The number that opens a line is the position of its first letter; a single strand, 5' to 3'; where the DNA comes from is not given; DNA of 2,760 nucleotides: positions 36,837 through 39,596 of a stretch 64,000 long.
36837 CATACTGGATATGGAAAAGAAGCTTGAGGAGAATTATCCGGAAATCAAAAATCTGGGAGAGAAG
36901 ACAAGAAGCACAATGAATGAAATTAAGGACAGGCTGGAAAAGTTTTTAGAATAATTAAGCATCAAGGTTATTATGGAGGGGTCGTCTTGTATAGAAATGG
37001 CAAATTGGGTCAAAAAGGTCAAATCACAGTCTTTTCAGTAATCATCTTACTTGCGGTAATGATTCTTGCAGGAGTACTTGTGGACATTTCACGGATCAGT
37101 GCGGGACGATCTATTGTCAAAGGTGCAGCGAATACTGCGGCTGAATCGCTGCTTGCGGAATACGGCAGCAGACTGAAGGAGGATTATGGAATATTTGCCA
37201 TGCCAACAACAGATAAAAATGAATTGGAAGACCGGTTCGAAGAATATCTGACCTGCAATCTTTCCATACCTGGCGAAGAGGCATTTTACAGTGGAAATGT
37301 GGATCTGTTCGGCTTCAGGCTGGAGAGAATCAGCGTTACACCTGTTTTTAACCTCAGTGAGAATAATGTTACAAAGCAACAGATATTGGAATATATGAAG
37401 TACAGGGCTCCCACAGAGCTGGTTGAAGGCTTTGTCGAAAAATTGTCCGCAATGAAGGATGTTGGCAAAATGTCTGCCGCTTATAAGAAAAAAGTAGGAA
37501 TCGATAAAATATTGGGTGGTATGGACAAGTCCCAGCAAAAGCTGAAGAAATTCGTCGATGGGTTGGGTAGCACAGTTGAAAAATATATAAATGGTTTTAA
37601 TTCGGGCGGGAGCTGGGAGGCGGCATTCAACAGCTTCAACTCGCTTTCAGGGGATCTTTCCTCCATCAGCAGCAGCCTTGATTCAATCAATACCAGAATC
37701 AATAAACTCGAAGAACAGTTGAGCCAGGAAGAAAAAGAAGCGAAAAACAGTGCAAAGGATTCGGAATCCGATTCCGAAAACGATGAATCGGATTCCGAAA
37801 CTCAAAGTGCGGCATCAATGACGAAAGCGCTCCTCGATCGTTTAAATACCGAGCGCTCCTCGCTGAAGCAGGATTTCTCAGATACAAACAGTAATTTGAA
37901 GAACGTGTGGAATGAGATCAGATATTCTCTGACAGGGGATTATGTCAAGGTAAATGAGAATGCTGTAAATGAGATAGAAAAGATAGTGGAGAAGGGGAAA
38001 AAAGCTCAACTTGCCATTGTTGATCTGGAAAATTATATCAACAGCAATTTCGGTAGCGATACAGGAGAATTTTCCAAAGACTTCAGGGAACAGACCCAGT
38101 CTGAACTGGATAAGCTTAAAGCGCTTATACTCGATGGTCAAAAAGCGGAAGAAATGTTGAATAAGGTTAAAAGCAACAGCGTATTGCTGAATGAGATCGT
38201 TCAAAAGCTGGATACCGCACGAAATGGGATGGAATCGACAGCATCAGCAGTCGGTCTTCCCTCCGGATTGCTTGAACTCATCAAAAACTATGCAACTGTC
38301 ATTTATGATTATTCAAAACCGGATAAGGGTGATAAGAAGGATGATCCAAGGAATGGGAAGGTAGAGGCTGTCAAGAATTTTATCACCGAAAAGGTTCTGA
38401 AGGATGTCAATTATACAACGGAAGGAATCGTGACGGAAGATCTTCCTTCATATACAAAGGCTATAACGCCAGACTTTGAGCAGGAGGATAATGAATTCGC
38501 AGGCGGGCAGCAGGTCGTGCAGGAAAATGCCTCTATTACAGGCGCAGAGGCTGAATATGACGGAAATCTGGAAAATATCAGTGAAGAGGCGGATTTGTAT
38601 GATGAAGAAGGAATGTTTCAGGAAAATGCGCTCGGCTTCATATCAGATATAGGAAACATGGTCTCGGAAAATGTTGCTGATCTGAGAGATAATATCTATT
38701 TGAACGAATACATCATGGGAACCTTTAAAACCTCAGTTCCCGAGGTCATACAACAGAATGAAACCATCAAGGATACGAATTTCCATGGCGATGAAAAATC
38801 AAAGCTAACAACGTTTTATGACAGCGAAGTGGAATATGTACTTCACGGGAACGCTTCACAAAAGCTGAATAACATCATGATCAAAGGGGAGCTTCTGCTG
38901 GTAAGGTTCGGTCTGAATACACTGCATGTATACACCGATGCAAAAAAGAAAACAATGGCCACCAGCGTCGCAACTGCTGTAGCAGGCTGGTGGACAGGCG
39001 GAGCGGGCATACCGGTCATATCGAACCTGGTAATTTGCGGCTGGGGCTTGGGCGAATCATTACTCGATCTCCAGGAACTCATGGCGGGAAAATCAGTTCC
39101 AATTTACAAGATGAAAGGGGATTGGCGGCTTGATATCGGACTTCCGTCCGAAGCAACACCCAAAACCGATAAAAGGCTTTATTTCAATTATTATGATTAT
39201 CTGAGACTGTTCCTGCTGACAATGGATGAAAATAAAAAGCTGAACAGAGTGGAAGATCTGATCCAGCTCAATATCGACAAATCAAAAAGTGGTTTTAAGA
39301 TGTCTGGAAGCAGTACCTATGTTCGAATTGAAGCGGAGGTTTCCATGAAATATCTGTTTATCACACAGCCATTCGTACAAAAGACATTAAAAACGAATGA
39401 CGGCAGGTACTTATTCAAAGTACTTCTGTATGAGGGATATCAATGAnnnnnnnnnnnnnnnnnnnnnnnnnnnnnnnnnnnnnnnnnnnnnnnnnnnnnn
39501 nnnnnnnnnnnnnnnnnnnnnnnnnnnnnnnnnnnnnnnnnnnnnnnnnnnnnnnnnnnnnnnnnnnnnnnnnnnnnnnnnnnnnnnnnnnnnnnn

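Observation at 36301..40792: Orphan three-gene TadE/TadG-like operon with no pilus machinery nearby (best candidate for an undescribed system)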

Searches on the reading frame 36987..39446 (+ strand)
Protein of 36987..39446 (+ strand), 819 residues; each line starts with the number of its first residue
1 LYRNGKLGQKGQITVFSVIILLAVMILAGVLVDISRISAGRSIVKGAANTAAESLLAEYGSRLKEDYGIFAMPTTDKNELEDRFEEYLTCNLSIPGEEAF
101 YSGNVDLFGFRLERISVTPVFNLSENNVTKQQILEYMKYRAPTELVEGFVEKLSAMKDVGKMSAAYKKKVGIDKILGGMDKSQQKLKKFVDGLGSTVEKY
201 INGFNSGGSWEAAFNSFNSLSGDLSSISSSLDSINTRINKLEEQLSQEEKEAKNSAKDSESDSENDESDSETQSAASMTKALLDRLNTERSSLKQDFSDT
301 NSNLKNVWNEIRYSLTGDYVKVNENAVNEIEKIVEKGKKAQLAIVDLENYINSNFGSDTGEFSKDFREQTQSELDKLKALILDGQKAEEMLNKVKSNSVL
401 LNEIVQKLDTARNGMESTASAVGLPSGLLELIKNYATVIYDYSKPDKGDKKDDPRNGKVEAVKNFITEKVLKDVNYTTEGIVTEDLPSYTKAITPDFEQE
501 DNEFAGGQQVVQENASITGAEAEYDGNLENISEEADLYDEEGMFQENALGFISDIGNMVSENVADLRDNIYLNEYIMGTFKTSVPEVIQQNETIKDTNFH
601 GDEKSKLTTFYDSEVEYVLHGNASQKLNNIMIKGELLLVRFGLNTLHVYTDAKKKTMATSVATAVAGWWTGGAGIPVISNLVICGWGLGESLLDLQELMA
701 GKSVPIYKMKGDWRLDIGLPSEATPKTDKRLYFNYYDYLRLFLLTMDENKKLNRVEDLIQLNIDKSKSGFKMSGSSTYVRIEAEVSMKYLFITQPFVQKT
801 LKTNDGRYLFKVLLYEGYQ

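Call 3: search_protein_families(library=pfam, proteins=[window:36987-39446:+], max_evalue=1)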
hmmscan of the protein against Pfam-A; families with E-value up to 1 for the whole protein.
window:36987-39446:+ (819 aa): 10 families
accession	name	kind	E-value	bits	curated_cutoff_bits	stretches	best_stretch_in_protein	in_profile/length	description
PF18960.5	DUF5702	-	5.9e-43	147.3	26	1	510-786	27-275/276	Family of unknown function (DUF5702)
PF13400.11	Tad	-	0.0016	19.1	22.3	1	11-52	1-41/47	Putative Flp pilus-assembly TadE/G-like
PF15387.11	DUF4611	-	0.01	16.4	32.1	1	222-274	26-78/96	Domain of unknown function (DUF4611)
PF08232.17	Striatin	-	0.021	15.7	29.4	1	220-315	37-147/151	Striatin family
PF15971.10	Mannosyl_trans4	-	0.1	12.8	33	1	634-681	90-136/163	DolP-mannose mannosyltransferase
PF07160.18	SKA1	-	0.12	12.6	29.6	1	219-276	30-86/243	Spindle and kinetochore-associated protein 1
PF07811.17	TadE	-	0.37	11.4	22.9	1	12-52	2-42/43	TadE-like protein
PF05667.16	CCDC22_CC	-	0.39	10.2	39.2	1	223-329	213-322/477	CCDC22 protein coiled-coil region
PF20175.3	Tra1_central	-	0.74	8.9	27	1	224-315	172-264/585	Tra1 HEAT repeat central region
PF04513.17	Baculo_PEP_C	-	0.98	9.9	38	0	179-245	54-115/140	Baculovirus polyhedron envelope protein, PEP, C terminus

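Call 4: search_protein_families(library=ncbifam, proteins=[window:36987-39446:+], max_evalue=1)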
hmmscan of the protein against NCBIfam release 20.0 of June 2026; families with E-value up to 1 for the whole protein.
window:36987-39446:+ (819 aa): 3 families
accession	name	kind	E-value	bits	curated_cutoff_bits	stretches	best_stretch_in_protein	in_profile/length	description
NF004046.1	PRK05563.1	equivalog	0.00021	20.3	400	1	227-377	368-519/567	DNA polymerase III subunit gamma/tau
NF045487.1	ASRP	equivalog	0.28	9.7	300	1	213-355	140-276/593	archaea-specific SMC-related protein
TIGR03816.1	tadE_like_DECH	hypoth_equivalog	0.42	10.8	50.95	1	10-52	2-44/109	Rv3654c family TadE-like protein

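Call 11: find_encoding_contigs(protein=window:36987-39446:+, flank=10000, max_places=6)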
Protein window:36987-39446:+ (819 aa): 2 contigs read that carry it; 2 places shown.
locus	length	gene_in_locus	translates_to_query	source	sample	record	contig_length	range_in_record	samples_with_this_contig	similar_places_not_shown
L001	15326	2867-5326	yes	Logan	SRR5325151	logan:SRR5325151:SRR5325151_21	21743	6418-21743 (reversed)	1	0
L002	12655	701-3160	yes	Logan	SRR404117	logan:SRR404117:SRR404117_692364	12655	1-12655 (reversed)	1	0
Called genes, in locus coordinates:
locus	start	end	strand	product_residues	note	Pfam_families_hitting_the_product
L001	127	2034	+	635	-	PF02310:B12-binding, PF04055:Radical_SAM, PF13311:DUF4080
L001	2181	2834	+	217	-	PF07811:TadE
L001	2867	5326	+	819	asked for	PF18960:DUF5702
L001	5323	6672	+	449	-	PF07811:TadE (weak), PF21111:CDI_toxin_EC869_like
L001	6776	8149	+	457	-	PF00291:PALP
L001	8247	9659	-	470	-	-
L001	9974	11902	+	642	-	PF08298:AAA_PrkA, PF06798:PrkA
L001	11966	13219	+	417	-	PF04285:DUF444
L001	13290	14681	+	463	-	PF04293:SpoVR, PF24755:SpoVR_C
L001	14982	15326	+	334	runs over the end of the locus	-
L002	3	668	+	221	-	?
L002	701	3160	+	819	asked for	PF18960:DUF5702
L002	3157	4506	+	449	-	PF07811:TadE (weak), PF21111:CDI_toxin_EC869_like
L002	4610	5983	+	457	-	PF00291:PALP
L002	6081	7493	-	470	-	-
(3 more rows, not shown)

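Call 12: find_homologous_proteins(query=window:36987-39446:+, max_evalue=0.00001)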
Query window:36987-39446:+ (819 aa): 116 proteins with E <= 0.00001 among 8000 candidates.
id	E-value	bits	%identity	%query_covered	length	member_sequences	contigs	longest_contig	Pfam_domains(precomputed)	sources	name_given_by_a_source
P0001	0.0e+0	1789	100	100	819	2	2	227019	PF18960.6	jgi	jgi:hypothetical protein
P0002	0.0e+0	1551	86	100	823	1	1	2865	PF18960.6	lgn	-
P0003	0.0e+0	1471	81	100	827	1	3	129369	PF18960.6,PF13400.12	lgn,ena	-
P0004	0.0e+0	1466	79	100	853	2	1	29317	PF18960.6,PF13400.12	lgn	-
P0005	0.0e+0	1335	73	100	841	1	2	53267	PF18960.6,PF13400.12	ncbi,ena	-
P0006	0.0e+0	1239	68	99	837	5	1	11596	PF18960.6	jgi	jgi:hypothetical protein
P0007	0.0e+0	1228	68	99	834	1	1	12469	PF18960.6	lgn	-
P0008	0.0e+0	1202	69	99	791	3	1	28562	PF18960.6,PF13400.12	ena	-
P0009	0.0e+0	1200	67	99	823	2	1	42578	PF18960.6,PF13400.12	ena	-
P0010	0.0e+0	1183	68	99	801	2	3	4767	PF18960.6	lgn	-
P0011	0.0e+0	1173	66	99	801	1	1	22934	PF23735.2,PF18960.6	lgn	-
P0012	0.0e+0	1171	66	99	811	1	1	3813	PF18960.6,PF13400.12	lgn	-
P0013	0.0e+0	1165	64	99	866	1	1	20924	PF18960.6,PF13400.12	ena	-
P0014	0.0e+0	1149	64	99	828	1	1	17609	PF18960.6,PF13400.12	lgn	-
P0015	0.0e+0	1146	65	99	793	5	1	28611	PF18960.6,PF13400.12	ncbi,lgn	ncbi:MAG: DUF5702 domain-containing protein [Clostridiaceae bacterium]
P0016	0.0e+0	1130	62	99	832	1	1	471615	PF18960.6,PF13400.12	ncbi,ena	-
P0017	0.0e+0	1121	63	99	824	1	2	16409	PF18960.6,PF13400.12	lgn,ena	-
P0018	0.0e+0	1119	62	99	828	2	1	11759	PF18960.6,PF13400.12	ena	-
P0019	0.0e+0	1118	64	97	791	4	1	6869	PF18960.6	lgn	-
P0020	0.0e+0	1118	62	99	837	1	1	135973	PF18960.6,PF13400.12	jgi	-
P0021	0.0e+0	1110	64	99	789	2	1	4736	PF18960.6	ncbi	-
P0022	0.0e+0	1110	62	99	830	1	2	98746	PF18960.6,PF13400.12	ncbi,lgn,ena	-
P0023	0.0e+0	1109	62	99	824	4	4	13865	PF18960.6,PF06657.19,PF13400.12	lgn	-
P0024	0.0e+0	1107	63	99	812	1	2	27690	PF18960.6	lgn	-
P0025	0.0e+0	1105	62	99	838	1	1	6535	PF18960.6,PF13400.12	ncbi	-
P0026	0.0e+0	1104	61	99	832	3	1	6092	PF18960.6,PF13400.12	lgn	-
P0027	0.0e+0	1098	62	99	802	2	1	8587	PF18960.6,PF13400.12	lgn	-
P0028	0.0e+0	1098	61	99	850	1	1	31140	PF18960.6,PF13400.12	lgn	-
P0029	0.0e+0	1095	62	99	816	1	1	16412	PF18960.6,PF13400.12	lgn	-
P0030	0.0e+0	1092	61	96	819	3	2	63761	PF18960.6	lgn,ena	-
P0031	0.0e+0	1085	62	99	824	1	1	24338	PF18960.6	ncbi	-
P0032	0.0e+0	1081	62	99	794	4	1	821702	PF18960.6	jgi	jgi:hypothetical protein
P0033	0.0e+0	1074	61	99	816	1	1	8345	PF18960.6,PF13400.12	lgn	-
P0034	0.0e+0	1070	61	99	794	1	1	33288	PF18960.6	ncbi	ncbi:MAG: DUF5702 domain-containing protein [Bacillota bacterium]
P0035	0.0e+0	1069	60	99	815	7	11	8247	PF18960.6,PF13400.12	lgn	-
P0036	0.0e+0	1067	59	99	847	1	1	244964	PF18960.6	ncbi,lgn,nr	ncbi:MAG TPA: DUF5702 domain-containing protein [Clostridia bacterium]|nr:DUF5702 domain-containing 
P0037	0.0e+0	1062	62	97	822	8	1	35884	PF18960.6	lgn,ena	-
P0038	0.0e+0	1056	59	99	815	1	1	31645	PF18960.6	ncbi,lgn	-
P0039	0.0e+0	1055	60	99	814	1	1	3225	PF18960.6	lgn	-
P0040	0.0e+0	1048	60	99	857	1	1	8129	PF18960.6,PF13400.12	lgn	-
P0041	0.0e+0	1047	59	99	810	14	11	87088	PF18960.6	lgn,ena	-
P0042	0.0e+0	1046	58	99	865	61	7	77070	PF18960.6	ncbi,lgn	-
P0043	0.0e+0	1045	61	99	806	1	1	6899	PF18960.6,PF13400.12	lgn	-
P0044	0.0e+0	1044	57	99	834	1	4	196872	PF18960.6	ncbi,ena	-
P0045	0.0e+0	1043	57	99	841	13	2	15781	PF18960.6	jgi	jgi:hypothetical protein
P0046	0.0e+0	1042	59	99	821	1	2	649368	PF18960.6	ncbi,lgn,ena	-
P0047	0.0e+0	1041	58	99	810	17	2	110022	PF18960.6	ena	-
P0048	0.0e+0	1038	58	99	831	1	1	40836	PF18960.6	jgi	jgi:hypothetical protein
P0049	0.0e+0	1037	58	99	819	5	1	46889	PF18960.6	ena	-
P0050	0.0e+0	1035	59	99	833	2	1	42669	PF18960.6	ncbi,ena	-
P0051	0.0e+0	1034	61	95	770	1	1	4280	PF18960.6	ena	-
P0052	0.0e+0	1017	59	99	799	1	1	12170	PF18960.6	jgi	-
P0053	0.0e+0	1015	59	99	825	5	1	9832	PF18960.6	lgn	-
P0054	4.5e-298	1009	56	99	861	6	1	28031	PF18960.6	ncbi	-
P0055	1.6e-297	1007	57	99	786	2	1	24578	PF18960.6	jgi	-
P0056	2.2e-297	1007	57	99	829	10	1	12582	PF18960.6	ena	-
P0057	9.0e-294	995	57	99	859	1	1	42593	PF18960.6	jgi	-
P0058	8.6e-292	988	55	99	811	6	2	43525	PF18960.6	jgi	-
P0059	1.1e-291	988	55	99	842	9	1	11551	PF18960.6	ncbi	-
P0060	1.7e-290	984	55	99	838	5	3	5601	PF18960.6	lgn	-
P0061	2.5e-287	973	54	99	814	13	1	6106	PF18960.6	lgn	-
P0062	1.8e-285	967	54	99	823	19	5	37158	PF18960.6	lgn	-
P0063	3.3e-284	963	54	99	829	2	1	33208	PF18960.6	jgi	jgi:hypothetical protein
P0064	2.7e-282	957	55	99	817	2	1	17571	PF18960.6,PF13400.12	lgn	-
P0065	2.9e-281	953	56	99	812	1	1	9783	PF18960.6,PF13400.12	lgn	-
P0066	2.2e-274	930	55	98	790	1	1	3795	PF04513.18,PF18960.6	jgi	jgi:uncharacterized protein YdcH (DUF465 family)/molybdopterin converting factor small subunit/Sec-i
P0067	1.3e-269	915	55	98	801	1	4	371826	PF18960.6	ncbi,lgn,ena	-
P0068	4.2e-260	883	51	99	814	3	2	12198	PF18960.6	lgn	-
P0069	6.1e-260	883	51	99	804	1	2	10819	PF18960.6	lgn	-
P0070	2.7e-258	877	51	99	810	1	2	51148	PF18960.6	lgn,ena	-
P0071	6.0e-258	876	50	99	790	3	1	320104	PF18960.6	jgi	-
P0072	3.9e-257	873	50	99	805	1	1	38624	PF18960.6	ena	-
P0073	2.1e-255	868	55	86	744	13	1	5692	PF18960.6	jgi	jgi:hypothetical protein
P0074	3.9e-254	864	49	99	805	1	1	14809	PF18960.6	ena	-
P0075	1.8e-242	825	49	99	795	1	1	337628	PF18960.6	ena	-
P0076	1.3e-239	816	49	99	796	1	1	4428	PF18960.6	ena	-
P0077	1.3e-238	812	49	99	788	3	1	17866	PF18960.6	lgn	-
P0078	2.8e-236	805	48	99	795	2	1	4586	PF18960.6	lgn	-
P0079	5.7e-233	794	48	99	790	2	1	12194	PF18960.6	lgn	-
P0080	5.2e-231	787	47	99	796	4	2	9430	PF18960.6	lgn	-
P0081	1.2e-230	786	47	98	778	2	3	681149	PF18960.6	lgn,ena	-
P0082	9.4e-230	783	47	99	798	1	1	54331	PF18960.6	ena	-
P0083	1.3e-225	769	47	98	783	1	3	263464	PF18960.6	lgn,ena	-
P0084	1.6e-221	756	46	99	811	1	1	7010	PF18960.6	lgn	-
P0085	5.0e-218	744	44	99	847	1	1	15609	PF18960.6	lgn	-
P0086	2.3e-213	729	57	73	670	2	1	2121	PF18960.6,PF09186.18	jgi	jgi:hypothetical protein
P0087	2.2e-178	613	59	60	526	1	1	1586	PF13400.12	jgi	jgi:hypothetical protein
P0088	2.9e-178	613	40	100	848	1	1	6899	PF18960.6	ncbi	-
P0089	1.5e-176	607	40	99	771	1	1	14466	PF18960.6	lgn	-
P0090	3.6e-171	589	38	100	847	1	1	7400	PF18960.6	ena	-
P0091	9.6e-159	548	38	99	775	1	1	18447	PF18960.6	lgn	-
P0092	9.0e-148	512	38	99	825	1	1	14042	PF18960.6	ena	-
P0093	7.3e-127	443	34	99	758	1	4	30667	PF18960.6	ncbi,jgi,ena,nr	ncbi:MAG TPA: DUF5702 domain-containing protein [Clostridiales bacterium]|nr:DUF5702 domain-containi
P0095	2.4e-102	362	40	34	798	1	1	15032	PF18960.6,PF01442.24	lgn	-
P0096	2.8e-91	325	33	99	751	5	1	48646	PF18960.6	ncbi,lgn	-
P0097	1.2e-90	323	32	87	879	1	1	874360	PF18960.6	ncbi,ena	-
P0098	2.9e-64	236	36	22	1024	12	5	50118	PF18960.6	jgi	-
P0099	9.8e-61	224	25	50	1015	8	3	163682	PF18960.6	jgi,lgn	-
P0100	1.3e-56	210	36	21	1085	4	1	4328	PF18960.6,PF24161.2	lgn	-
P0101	2.3e-28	117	30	20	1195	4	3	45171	PF18960.6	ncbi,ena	-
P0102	2.1e-26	111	30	22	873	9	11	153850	PF18960.6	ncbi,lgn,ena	-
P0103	2.8e-25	107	34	24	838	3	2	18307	PF18960.6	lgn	-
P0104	3.6e-25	107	33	23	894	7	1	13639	PF18960.6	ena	-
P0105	9.9e-24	102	31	21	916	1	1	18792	PF18960.6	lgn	-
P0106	1.5e-23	101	32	23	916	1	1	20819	PF18960.6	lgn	-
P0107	2.7e-23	100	32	23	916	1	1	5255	PF18960.6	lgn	-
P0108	1.3e-22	98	32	23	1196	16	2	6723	PF18960.6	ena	-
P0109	7.0e-22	96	35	19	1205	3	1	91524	PF18960.6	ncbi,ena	-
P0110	7.1e-21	92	30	21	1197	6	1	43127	PF18960.6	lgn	-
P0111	7.5e-21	92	31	20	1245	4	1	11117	PF18960.6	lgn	-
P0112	5.2e-20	89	28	40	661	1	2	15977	PF18960.6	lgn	-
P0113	1.2e-17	82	26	41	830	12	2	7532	PF18960.6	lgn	-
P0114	2.5e-16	77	26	26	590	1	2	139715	PF18960.6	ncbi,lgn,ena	-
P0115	1.7e-13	68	28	23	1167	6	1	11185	PF18960.6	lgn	-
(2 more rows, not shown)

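Call 13: find_encoding_contigs(protein=P0081, flank=10000, max_places=2)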
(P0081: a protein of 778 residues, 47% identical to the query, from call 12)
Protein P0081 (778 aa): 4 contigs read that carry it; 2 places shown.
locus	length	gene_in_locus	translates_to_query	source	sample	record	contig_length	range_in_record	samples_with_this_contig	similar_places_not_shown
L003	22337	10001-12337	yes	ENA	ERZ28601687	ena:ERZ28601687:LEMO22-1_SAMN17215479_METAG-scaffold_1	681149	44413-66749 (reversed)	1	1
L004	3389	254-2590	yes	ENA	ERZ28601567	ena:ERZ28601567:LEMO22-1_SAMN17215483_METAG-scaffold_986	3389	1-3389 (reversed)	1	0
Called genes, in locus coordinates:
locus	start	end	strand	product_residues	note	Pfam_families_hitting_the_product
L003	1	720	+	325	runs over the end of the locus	PF04069:OpuAC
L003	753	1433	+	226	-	PF00528:BPD_transp_1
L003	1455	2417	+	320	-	PF12837:Fer4_6 (faint), PF14697:Fer4_21, PF12838:Fer4_7, PF13187:Fer4_9 (weak), PF00037:Fer4 (weak)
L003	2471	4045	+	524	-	PF00221:Lyase_aromatic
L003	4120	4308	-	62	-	PF00269:SASP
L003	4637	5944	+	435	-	PF00860:Xan_ur_permease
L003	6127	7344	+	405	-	PF00768:Peptidase_S11, PF13354:Beta-lactamase2 (weak), PF07943:PBP5_C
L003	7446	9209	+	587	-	PF02310:B12-binding, PF04055:Radical_SAM, PF13311:DUF4080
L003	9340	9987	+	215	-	PF07811:TadE (faint)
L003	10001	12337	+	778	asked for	PF18960:DUF5702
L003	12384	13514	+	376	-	PF07811:TadE (weak), PF21111:CDI_toxin_EC869_like (weak)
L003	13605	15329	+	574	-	PF14716:HHH_8, PF14520:HHH_5, PF14791:DNA_pol_B_thumb, PF02811:PHP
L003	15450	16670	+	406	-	PF05977:MFS_3, PF07690:MFS_1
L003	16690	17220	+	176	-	PF00376:MerR, PF13411:MerR_1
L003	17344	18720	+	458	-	PF00291:PALP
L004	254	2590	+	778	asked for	PF18960:DUF5702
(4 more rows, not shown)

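Call 14: find_encoding_contigs(protein=P0097, flank=10000, max_places=2)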
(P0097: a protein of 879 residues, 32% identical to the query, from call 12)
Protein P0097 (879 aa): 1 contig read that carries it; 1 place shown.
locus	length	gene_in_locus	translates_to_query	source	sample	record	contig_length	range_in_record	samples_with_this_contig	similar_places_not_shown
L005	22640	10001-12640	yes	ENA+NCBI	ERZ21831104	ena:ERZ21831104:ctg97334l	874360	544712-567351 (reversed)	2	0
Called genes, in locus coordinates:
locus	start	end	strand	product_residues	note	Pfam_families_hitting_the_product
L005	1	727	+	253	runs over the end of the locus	PF01209:Ubie_methyltran, PF03848:TehB (weak), PF13489:Methyltransf_23 (weak), PF13847:Methyltransf_31, PF08241:Methyltransf_11, PF08242:Methyltransf_12, PF13649:Methyltransf_25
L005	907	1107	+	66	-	PF00313:CSD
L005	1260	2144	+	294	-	PF01430:HSP33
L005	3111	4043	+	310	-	PF00072:Response_reg, PF00990:GGDEF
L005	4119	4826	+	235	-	PF01520:Amidase_3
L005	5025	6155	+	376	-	PF10609:ParA (faint), PF13614:AAA_31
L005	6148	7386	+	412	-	PF00437:T2SSE, PF27713:UCP018868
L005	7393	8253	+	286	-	PF00482:T2SSF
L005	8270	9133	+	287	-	PF00482:T2SSF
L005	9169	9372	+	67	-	PF16982:Flp1_like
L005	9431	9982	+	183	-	-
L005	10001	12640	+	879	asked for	PF18960:DUF5702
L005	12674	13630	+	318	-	PF21111:CDI_toxin_EC869_like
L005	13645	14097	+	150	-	PF01478:Peptidase_A24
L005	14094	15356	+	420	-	PF19909:DUF6382, PF00498:FHA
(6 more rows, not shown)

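Call 15: find_encoding_contigs(protein=P0102, flank=10000, max_places=2)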
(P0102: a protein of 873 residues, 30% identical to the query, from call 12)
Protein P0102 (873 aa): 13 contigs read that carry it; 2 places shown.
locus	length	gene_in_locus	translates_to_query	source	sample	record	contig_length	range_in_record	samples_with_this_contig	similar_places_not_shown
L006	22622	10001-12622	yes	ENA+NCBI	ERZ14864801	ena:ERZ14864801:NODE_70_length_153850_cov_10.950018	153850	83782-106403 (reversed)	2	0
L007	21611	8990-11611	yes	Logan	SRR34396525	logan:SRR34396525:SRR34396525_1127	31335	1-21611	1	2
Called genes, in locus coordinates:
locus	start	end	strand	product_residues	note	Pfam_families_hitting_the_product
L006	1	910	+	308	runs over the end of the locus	PF25509:DUF7916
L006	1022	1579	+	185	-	PF08207:EFP_N, PF01132:EFP, PF09285:Elong-fact-P_C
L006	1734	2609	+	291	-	PF02645:DegV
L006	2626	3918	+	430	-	PF00709:Adenylsucc_synt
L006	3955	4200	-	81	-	-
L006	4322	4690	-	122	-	PF12844:HTH_19, PF13560:HTH_31, PF01381:HTH_3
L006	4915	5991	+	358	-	PF21194:TadZ-like_ARD, PF13614:AAA_31 (weak)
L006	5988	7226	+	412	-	PF00437:T2SSE, PF27713:UCP018868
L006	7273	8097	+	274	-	-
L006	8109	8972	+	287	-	PF00482:T2SSF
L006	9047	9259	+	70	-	PF16982:Flp1_like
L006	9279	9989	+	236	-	-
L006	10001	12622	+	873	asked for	PF18960:DUF5702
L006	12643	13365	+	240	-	-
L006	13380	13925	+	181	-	PF01478:Peptidase_A24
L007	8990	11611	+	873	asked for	PF18960:DUF5702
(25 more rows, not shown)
